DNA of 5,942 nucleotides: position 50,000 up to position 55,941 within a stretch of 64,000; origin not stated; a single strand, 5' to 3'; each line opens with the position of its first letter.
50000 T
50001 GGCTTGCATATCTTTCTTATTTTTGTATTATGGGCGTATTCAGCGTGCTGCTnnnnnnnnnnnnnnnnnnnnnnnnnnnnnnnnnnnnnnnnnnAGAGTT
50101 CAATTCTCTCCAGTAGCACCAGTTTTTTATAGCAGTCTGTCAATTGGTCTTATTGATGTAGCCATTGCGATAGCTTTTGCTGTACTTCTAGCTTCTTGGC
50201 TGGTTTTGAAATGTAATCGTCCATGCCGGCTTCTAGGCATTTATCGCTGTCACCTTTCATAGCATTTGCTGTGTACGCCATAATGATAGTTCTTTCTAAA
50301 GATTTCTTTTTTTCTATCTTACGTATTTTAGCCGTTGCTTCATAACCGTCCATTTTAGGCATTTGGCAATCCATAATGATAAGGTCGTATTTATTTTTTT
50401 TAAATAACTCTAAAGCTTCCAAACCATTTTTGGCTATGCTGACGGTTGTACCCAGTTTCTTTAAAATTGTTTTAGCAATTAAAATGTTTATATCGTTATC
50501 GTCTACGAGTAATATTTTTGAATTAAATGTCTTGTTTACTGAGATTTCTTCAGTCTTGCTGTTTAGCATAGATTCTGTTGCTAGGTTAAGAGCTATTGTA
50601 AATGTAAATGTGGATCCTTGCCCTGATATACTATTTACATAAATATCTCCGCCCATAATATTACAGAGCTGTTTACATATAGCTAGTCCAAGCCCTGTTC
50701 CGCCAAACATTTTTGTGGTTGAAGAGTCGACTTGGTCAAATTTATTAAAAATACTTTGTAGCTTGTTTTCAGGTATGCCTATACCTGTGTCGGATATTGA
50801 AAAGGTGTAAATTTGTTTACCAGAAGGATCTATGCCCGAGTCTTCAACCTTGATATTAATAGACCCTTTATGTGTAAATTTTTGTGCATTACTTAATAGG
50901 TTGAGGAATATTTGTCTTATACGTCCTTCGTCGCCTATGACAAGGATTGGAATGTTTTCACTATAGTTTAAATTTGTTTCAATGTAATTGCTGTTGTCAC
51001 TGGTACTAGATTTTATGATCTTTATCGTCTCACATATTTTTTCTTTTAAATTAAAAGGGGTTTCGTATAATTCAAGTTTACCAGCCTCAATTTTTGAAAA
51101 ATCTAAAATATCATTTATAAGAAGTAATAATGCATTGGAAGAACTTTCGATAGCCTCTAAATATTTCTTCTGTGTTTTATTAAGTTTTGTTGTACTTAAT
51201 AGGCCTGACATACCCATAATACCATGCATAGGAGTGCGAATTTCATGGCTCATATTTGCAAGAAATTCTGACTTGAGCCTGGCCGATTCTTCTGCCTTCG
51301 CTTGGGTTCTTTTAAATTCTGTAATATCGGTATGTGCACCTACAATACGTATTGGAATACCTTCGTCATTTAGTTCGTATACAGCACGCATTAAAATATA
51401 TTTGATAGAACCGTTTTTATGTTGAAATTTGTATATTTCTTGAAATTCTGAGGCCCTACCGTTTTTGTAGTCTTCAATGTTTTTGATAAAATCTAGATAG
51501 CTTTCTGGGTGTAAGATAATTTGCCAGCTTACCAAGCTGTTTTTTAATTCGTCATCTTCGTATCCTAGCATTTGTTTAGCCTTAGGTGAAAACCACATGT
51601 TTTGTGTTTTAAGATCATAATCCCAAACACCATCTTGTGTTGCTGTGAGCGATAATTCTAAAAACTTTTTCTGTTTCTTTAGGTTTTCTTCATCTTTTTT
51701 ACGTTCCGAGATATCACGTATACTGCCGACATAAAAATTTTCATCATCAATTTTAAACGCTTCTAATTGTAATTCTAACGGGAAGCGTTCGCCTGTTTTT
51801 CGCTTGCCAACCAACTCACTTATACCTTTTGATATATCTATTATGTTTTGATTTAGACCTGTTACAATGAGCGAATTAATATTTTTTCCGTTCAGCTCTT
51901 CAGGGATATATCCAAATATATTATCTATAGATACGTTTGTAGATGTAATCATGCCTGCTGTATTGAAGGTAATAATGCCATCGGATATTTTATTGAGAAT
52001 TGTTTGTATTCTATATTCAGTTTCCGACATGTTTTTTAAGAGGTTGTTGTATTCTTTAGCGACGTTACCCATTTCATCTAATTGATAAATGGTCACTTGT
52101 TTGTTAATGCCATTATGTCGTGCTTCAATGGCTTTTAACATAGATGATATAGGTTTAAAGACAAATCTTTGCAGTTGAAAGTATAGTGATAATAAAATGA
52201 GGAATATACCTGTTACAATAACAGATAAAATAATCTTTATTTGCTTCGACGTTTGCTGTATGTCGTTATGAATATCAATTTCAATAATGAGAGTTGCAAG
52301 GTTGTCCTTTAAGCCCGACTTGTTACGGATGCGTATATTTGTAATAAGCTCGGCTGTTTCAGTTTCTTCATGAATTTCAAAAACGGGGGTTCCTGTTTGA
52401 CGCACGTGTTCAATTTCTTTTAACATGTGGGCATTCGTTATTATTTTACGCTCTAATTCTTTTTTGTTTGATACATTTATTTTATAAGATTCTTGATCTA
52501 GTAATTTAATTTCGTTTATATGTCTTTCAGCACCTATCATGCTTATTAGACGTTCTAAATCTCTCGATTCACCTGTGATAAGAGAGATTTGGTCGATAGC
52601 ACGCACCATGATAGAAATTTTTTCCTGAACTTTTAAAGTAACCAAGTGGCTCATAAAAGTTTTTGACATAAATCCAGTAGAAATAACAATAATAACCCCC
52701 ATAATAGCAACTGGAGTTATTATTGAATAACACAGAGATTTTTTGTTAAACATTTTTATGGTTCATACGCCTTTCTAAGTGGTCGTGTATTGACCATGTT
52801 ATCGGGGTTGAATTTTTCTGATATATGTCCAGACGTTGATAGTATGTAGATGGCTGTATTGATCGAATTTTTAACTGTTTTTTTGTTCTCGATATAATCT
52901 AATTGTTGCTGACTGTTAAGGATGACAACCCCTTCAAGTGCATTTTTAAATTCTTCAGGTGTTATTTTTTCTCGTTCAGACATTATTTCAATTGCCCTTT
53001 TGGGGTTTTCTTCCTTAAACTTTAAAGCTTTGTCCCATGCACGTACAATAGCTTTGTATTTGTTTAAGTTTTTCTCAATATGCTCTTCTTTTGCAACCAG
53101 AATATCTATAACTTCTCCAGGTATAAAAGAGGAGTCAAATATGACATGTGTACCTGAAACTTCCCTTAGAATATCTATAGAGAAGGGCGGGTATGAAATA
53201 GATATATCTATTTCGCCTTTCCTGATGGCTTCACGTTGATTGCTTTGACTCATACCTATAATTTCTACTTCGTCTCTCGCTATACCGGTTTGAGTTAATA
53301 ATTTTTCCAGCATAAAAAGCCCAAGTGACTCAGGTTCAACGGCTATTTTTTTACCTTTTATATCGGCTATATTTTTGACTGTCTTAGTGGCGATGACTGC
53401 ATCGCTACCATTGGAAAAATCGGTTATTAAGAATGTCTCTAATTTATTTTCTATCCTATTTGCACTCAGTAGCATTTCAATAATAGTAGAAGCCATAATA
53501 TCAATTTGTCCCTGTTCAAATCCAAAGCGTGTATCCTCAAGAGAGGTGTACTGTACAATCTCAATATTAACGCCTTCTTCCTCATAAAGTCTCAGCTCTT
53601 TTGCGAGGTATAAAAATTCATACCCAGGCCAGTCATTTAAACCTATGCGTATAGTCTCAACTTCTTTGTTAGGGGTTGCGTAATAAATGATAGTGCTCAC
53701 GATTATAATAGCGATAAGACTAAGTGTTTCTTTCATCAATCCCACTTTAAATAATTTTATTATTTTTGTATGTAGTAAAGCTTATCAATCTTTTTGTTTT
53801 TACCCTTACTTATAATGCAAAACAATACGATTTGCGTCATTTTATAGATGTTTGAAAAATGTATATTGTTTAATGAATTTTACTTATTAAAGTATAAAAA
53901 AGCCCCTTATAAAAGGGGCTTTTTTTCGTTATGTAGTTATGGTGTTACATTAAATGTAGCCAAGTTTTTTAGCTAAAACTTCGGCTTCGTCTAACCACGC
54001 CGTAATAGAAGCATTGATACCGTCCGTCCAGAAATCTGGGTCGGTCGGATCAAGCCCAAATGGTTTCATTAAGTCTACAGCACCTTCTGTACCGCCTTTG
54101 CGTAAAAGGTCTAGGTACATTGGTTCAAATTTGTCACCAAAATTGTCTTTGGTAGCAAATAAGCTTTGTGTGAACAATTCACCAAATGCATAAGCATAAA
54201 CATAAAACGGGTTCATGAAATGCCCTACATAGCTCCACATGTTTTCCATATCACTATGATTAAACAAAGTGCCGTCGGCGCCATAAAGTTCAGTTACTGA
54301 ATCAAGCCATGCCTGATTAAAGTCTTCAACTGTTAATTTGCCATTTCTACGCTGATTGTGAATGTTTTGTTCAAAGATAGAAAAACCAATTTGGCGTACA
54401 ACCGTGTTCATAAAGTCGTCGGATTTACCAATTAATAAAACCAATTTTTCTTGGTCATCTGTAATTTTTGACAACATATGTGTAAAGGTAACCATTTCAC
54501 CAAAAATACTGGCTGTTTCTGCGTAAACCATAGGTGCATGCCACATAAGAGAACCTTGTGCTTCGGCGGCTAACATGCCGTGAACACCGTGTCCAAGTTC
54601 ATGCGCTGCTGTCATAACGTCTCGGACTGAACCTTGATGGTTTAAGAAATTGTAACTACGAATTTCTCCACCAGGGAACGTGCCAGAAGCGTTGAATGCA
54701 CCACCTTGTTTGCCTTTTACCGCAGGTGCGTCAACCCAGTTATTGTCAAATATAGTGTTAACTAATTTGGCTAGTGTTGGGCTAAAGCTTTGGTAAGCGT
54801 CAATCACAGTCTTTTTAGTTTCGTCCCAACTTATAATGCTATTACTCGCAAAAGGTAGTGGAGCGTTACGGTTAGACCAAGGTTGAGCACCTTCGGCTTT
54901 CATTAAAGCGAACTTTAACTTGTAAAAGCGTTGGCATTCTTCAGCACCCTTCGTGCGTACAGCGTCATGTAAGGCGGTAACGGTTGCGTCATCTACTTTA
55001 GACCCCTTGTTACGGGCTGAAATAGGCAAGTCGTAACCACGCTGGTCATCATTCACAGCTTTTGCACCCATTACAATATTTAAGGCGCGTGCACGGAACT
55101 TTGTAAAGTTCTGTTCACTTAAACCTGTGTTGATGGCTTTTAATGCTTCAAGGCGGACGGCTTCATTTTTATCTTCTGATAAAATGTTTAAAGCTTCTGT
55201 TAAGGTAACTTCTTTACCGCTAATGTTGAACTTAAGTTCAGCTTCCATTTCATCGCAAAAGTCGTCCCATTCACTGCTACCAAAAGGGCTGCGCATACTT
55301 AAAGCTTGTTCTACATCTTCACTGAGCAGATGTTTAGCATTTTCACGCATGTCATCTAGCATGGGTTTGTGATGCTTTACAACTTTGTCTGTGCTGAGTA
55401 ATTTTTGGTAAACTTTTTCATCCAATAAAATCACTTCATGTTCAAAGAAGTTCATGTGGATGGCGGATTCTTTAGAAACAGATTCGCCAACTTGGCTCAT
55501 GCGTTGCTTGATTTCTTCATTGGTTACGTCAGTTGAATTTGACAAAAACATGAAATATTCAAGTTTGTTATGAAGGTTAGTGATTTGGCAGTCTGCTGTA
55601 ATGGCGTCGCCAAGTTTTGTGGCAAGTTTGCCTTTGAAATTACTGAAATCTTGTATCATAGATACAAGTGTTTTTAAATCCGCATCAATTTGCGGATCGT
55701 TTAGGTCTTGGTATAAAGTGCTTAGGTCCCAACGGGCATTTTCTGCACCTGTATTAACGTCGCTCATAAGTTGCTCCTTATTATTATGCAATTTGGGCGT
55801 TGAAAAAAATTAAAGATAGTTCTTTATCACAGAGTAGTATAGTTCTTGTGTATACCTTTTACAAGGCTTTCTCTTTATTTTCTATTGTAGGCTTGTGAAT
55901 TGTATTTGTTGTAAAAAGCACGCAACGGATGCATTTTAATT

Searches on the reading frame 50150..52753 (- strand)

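Call 82: search_protein_families(library=pfam, proteins=[window:50150-52753:-], max_evalue=0.00001)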
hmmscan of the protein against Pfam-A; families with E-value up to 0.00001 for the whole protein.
window:50150-52753:- (867 aa): 8 families
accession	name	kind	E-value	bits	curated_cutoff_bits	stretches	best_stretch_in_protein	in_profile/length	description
PF02518.31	HATPase_c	-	4.8e-29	101.5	26.4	1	607-722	1-109/111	Histidine kinase-, DNA gyrase B-, and HSP90-like ATPase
PF00072.30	Response_reg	-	7.4e-26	90.9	30.2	1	747-860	1-109/111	Response regulator receiver domain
PF00512.31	HisKA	-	1.8e-23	82.8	26.9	1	494-558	2-66/66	His Kinase A (phospho-acceptor) domain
PF13426.13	PAS_9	-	4.7e-17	62.6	27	2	258-350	2-103/103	PAS domain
PF08447.18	PAS_3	-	1e-16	61.4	25.6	1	388-473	4-88/89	PAS fold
PF00989.32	PAS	-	9.2e-13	48.6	22.6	0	248-330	2-93/113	PAS fold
PF23198.2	PDE8A_N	-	2.3e-07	31.3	29.6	1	761-842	27-109/147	PDE8A-like, N-terminal domain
PF08448.16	PAS_4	-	1.8e-06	28.5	23.1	0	387-482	19-110/110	PAS fold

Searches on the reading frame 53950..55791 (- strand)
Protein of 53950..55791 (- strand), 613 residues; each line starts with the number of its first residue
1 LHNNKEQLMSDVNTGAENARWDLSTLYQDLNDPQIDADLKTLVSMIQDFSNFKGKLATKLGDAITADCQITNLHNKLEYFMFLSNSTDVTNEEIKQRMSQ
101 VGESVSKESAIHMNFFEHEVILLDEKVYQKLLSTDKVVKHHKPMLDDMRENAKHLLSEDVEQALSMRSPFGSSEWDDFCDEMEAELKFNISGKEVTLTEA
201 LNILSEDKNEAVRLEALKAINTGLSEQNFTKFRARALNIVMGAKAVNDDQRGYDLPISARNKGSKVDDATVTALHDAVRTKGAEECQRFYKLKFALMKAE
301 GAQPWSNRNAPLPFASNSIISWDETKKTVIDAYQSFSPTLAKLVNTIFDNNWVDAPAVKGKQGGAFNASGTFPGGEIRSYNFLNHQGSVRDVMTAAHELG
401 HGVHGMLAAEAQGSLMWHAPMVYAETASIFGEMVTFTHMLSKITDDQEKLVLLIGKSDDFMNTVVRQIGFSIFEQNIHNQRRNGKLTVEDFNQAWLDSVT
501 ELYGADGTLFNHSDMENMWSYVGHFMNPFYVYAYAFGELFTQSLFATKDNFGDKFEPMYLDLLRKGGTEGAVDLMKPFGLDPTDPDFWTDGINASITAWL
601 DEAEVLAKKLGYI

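Call 82: search_protein_families(library=pfam, proteins=[window:53950-55791:-], max_evalue=0.00001)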
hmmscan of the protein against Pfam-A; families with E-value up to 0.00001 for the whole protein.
window:53950-55791:- (613 aa): 2 families
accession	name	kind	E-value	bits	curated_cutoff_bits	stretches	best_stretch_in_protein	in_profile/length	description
PF01432.26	Peptidase_M3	-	5e-30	105.7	27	1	345-591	181-454/457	Peptidase family M3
PF08439.15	Peptidase_M3_N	-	1.1e-13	51.6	25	1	119-188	1-70/70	Oligopeptidase F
